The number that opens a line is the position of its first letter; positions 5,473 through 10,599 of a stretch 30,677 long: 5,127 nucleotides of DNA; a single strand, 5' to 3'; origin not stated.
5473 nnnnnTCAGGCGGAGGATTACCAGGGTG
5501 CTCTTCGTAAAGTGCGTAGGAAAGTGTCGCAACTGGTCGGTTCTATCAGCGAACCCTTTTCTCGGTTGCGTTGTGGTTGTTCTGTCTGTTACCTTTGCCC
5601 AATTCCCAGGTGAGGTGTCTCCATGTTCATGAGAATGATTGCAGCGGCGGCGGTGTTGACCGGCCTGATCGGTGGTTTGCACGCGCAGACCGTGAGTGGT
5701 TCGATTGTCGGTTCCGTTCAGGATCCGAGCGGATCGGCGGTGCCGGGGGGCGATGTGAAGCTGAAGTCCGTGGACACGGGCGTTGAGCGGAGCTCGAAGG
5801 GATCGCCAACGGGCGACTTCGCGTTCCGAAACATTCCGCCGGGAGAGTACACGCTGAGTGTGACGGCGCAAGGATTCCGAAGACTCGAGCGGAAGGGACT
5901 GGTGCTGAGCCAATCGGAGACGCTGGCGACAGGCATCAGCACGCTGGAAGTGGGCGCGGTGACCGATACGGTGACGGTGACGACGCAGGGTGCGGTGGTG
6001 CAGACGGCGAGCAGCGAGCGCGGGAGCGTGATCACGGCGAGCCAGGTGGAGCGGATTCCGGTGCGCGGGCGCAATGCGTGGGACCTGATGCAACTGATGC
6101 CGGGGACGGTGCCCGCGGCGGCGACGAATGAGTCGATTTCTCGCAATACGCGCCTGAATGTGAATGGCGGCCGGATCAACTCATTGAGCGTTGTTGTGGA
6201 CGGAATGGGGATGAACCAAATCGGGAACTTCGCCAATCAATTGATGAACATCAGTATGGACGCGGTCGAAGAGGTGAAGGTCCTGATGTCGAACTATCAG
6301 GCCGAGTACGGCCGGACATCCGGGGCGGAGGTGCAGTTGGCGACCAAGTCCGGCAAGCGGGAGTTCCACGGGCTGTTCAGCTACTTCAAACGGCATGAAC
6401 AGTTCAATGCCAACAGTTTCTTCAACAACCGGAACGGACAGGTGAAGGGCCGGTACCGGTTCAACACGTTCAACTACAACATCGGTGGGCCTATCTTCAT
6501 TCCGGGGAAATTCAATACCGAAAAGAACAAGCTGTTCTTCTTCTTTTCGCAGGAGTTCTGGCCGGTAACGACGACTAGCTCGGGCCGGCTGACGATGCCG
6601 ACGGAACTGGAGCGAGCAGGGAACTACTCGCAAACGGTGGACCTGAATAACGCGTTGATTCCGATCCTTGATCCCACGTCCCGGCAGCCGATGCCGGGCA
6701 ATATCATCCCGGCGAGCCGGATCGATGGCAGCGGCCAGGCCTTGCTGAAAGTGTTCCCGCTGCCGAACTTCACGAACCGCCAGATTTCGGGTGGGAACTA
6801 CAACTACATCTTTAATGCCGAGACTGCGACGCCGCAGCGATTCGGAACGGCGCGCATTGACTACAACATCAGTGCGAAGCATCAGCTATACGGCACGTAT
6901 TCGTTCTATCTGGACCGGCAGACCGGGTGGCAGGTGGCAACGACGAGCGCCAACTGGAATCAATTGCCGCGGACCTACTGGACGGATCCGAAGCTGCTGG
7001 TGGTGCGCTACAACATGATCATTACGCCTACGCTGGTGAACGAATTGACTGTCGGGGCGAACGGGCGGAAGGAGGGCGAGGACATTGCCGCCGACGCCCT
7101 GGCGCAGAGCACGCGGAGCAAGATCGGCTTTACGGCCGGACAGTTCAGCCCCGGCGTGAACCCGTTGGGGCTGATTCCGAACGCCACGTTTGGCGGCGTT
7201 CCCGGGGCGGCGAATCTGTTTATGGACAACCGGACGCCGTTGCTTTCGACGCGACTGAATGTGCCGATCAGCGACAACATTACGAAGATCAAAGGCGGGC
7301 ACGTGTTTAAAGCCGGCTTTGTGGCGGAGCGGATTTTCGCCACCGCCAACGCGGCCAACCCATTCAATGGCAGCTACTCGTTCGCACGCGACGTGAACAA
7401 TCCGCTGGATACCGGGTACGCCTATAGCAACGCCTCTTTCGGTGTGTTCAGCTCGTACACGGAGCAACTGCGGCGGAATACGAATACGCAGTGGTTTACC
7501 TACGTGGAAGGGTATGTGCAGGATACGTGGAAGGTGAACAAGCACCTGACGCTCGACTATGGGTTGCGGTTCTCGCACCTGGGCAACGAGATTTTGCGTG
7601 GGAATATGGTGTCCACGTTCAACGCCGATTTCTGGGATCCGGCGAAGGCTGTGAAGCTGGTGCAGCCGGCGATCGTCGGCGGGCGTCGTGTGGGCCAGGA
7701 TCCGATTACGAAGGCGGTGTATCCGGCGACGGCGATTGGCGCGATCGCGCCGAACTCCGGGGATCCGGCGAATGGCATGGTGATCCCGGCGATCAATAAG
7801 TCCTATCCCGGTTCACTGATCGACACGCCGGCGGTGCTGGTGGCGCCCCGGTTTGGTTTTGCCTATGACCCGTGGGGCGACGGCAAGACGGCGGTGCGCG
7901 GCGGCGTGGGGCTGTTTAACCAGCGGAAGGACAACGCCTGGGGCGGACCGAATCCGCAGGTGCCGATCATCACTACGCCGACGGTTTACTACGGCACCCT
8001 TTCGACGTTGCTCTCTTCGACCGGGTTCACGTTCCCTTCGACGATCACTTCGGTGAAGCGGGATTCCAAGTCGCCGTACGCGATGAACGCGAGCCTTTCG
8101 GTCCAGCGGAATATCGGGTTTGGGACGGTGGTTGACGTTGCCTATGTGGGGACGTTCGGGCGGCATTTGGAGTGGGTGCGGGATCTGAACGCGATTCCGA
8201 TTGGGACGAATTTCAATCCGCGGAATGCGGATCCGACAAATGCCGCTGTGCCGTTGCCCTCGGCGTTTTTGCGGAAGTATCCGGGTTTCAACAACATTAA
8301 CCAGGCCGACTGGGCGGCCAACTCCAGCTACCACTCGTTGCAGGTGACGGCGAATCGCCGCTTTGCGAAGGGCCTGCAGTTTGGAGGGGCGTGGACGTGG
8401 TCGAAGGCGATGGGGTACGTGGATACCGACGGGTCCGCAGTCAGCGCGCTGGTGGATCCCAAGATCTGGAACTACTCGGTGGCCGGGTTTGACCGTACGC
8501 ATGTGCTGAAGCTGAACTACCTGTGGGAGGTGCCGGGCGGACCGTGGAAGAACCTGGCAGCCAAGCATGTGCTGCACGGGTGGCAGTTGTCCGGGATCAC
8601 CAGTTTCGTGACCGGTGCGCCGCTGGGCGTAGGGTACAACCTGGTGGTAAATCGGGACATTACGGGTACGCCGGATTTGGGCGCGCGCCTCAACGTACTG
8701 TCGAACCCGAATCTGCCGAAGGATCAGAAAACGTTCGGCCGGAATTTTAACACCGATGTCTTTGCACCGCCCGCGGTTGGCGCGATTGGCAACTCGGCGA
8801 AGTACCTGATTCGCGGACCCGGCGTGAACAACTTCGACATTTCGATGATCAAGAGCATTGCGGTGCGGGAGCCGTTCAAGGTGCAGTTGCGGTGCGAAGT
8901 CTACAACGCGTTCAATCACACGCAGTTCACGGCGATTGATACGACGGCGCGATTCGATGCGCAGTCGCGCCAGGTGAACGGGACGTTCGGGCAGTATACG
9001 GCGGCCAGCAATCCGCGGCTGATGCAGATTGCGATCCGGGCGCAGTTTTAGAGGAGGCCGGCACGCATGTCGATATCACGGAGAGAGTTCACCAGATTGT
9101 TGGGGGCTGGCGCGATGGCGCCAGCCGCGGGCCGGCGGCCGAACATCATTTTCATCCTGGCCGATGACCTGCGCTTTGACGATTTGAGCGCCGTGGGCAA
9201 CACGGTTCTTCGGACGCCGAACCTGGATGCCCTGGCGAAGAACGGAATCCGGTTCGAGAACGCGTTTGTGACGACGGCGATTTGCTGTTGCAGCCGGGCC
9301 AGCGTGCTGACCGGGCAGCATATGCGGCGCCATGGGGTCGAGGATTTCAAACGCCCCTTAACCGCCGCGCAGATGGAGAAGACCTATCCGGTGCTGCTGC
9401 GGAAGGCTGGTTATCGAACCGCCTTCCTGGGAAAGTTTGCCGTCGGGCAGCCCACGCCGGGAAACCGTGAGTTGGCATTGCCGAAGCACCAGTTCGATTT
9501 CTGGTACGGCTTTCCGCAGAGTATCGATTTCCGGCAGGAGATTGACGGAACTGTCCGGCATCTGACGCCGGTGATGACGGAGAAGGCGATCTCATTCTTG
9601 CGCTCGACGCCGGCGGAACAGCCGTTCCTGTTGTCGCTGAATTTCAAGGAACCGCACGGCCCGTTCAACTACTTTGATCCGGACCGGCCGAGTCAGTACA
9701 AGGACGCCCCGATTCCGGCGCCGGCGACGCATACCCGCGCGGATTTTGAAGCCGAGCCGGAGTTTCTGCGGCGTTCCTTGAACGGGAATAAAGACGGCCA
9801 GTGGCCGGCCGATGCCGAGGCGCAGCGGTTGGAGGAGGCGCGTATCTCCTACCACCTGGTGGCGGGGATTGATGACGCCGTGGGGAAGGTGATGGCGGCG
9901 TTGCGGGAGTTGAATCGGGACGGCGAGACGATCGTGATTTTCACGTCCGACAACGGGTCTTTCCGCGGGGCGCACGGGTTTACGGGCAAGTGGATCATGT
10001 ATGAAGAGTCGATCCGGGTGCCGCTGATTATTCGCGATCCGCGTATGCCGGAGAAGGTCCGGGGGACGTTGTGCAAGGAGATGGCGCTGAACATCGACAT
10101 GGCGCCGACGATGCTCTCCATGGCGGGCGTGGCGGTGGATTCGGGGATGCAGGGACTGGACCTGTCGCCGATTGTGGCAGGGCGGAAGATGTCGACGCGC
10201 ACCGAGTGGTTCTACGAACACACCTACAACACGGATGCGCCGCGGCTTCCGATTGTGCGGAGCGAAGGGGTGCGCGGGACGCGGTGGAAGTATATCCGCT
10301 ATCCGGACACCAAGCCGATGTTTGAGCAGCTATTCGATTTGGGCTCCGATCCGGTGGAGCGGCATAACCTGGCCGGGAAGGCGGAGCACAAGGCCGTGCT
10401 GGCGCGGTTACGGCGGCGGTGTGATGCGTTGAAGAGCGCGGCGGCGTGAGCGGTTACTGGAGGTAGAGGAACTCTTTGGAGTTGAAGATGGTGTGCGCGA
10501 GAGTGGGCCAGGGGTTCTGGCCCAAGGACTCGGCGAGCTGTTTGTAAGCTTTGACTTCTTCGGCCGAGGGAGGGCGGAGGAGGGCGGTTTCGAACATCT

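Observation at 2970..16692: Candidate uncharacterised envelope system: TonB-dependent receptors + di-heme PSD1 protein + DUF1501 + sulfatase, without SusD or glycoside hydrolases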

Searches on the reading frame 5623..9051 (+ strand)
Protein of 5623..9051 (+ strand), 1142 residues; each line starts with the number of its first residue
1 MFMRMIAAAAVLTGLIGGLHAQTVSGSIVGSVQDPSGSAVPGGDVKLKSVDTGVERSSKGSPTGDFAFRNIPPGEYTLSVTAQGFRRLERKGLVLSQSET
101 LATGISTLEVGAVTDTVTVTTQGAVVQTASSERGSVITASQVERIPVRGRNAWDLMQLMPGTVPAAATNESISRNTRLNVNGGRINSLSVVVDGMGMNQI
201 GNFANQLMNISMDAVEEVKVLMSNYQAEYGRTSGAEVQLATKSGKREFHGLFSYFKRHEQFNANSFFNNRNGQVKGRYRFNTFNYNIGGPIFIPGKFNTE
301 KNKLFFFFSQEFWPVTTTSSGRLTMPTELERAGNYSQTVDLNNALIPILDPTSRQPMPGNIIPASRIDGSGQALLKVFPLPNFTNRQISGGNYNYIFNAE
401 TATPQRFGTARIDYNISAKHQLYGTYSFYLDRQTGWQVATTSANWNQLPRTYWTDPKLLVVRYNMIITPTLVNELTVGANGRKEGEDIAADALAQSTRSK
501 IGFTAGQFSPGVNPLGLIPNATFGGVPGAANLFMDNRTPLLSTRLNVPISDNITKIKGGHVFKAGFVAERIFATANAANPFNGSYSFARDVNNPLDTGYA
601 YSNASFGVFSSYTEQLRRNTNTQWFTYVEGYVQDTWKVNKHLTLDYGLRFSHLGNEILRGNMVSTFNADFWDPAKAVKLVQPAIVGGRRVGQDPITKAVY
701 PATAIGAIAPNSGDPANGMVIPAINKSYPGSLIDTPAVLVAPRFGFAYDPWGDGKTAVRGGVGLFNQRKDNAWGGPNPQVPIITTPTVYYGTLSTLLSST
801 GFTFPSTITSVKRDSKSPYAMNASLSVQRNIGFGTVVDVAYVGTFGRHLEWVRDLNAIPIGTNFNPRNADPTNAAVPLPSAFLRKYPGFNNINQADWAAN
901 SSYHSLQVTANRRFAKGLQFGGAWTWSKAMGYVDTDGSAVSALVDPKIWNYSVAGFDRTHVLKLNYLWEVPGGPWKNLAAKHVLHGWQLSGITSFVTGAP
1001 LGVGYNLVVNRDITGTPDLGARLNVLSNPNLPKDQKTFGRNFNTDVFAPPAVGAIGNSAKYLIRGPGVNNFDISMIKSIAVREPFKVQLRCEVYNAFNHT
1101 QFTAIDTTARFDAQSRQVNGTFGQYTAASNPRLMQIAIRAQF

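Call 3: search_protein_families(library=pfam, proteins=[window:5623-9051:+], max_evalue=0.01)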
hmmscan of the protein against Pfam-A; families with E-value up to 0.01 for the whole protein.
window:5623-9051:+ (1142 aa): 5 families
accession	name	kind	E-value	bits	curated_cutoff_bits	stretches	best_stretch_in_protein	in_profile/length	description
PF25183.1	OMP_b-brl_4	-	4.4e-170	568.3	30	1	240-1135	1-838/838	Outer membrane beta barrel domain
PF13620.12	CarboxypepD_reg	-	2.3e-14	53.9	32.3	1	27-101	1-75/82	Carboxypeptidase regulatory-like domain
PF07715.20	Plug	-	6.3e-09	36.7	23.9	1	135-233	10-103/107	TonB-dependent Receptor Plug Domain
PF13715.12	CarbopepD_reg_2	-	0.0013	19.2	32.2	1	30-103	3-72/88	CarboxypepD_reg-like domain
PF17210.9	SdrD_B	-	0.0084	16.7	29.7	0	32-82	16-66/112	SdrD B-like domain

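Call 82: search_protein_families(library=ncbifam, proteins=[window:5623-9051:+], max_evalue=0.00001)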
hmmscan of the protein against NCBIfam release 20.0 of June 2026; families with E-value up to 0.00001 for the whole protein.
window:5623-9051:+ (1142 aa): 1 family
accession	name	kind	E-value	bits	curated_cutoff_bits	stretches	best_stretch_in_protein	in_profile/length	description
NF041535.1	TonB_rec_PqqU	equivalog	3.8e-08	32.1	1200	0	188-246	77-134/676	TonB-dependent receptor PqqU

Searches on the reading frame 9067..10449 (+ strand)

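Call 3: search_protein_families(library=pfam, proteins=[window:9067-10449:+], max_evalue=0.01)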
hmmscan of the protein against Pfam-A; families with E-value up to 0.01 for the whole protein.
window:9067-10449:+ (460 aa): 3 families
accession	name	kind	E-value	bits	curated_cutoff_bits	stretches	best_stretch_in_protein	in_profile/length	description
PF00884.28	Sulfatase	-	3e-49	168.4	25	1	25-355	1-301/301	Sulfatase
PF16347.10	SGSH_C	-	1.6e-29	103.5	29.3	1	301-456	1-152/154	N-sulphoglucosamine sulphohydrolase, C-terminal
PF01663.27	Phosphodiest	-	7.3e-10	39.4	23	1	28-297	2-220/342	Type I phosphodiesterase / nucleotide pyrophosphatase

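Call 82: search_protein_families(library=ncbifam, proteins=[window:9067-10449:+], max_evalue=0.00001)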
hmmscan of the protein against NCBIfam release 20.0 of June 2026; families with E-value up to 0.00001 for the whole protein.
window:9067-10449:+ (460 aa): 4 families
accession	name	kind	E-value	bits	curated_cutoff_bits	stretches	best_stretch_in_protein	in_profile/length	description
NF010322.0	PRK13759.1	equivalog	5.1e-69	233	481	2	165-451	180-452/486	arylsulfatase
TIGR03417.1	chol_sulfatase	equivalog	2.1e-53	181.9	433.45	2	182-452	180-436/500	choline-sulfatase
NF045661.1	HdlasePehA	equivalog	7.8e-53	179.8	900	2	169-449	185-478/506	phosphoric/sulfuric ester hydrolase PehA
NF052527.1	Mn_arylsulf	exception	1.2e-41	143.1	850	2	164-451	177-447/479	manganese-dependent arylsulfatase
